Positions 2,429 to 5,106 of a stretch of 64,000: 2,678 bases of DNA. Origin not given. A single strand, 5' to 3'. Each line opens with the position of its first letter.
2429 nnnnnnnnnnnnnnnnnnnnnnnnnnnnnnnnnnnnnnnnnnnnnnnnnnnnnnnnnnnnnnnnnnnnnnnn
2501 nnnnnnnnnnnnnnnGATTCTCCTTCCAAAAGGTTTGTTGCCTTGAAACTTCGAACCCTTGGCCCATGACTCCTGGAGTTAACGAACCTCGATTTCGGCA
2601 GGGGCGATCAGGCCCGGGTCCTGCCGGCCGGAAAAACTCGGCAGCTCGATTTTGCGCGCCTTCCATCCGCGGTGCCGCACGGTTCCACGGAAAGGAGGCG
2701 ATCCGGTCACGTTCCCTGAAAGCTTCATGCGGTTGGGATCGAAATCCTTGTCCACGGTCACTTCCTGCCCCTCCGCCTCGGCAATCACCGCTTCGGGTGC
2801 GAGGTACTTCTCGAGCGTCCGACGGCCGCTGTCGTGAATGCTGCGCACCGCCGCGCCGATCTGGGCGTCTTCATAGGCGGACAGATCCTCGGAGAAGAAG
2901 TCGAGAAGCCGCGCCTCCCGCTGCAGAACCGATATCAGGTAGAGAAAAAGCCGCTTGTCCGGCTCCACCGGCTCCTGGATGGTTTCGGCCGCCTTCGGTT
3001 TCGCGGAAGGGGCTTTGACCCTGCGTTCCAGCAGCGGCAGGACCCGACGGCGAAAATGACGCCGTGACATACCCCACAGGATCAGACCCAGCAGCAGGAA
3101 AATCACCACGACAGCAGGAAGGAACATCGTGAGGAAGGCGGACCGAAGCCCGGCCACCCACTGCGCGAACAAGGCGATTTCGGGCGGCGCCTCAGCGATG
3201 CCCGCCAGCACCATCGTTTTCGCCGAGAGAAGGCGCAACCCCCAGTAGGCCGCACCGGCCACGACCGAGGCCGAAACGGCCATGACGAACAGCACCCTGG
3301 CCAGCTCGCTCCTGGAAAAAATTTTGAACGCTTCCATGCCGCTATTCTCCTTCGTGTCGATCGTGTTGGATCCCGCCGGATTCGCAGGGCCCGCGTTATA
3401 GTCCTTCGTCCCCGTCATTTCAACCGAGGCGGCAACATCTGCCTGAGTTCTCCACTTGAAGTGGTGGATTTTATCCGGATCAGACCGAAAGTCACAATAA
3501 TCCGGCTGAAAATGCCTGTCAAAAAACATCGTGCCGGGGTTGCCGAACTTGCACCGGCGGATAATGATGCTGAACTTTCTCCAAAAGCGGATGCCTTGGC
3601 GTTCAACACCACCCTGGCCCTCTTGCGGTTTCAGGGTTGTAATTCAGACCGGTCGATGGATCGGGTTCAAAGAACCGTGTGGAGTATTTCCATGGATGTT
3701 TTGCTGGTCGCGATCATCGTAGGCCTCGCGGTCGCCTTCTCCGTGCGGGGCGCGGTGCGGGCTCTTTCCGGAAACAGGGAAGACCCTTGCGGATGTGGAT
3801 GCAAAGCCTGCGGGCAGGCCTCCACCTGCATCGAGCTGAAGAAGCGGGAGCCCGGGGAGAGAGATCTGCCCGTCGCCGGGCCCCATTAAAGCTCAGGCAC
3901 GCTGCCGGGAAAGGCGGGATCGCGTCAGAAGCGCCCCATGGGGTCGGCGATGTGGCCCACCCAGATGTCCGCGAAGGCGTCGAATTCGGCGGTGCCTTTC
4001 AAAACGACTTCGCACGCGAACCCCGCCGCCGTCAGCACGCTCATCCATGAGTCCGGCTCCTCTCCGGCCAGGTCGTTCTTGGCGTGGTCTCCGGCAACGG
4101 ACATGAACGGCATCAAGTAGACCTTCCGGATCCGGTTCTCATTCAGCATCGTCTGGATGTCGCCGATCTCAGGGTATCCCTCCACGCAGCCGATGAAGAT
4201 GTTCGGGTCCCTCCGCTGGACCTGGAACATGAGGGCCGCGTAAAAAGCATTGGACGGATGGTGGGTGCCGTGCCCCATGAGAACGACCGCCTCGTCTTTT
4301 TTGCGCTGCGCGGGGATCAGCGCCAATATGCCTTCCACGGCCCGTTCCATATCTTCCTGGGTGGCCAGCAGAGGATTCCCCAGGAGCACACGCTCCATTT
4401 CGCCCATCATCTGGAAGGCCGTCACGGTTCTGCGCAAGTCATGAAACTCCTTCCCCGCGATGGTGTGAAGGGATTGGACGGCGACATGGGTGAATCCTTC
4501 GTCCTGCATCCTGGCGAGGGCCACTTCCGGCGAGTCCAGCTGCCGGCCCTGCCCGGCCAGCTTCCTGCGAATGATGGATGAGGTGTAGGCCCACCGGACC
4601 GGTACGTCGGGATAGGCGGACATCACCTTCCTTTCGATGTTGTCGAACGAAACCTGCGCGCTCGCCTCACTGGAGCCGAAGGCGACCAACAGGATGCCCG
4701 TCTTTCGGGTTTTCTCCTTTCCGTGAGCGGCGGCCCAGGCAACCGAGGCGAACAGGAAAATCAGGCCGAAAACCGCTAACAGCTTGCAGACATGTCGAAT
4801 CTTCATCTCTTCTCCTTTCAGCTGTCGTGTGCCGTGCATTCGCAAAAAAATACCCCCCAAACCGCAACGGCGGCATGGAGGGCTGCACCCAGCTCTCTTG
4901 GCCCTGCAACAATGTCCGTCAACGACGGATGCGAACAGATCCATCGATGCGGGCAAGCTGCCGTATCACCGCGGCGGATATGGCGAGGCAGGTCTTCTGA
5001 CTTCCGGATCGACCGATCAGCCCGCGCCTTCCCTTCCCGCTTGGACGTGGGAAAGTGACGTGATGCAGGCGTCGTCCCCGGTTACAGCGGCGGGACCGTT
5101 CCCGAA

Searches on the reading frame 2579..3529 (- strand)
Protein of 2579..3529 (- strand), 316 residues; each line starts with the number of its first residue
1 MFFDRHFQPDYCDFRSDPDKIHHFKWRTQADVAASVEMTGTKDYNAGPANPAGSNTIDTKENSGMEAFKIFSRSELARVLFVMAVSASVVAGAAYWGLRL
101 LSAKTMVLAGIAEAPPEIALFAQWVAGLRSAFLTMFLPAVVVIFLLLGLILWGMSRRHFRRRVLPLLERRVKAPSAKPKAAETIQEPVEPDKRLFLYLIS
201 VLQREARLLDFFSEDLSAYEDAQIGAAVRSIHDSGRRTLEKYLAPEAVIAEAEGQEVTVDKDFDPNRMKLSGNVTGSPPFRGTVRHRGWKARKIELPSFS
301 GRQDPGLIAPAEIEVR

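Call 44: search_protein_families(library=pfam, proteins=[window:2579-3529:-], max_evalue=0.00001)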
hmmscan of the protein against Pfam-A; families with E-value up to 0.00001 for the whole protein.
window:2579-3529:- (316 aa): 1 family
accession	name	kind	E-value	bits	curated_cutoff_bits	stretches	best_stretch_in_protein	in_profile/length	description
PF10816.13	DUF2760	-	6.6e-47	158.9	25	1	195-314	5-124/124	Domain of unknown function (DUF2760)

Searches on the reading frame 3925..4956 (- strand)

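Call 44: search_protein_families(library=pfam, proteins=[window:3925-4956:-], max_evalue=0.00001)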
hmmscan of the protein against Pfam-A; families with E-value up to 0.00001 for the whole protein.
window:3925-4956:- (343 aa): 1 family
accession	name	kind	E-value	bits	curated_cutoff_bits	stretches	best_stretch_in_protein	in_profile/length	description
PF06180.16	CbiK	-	2e-71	240.8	26.2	1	87-338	2-259/262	Cobalt chelatase (CbiK)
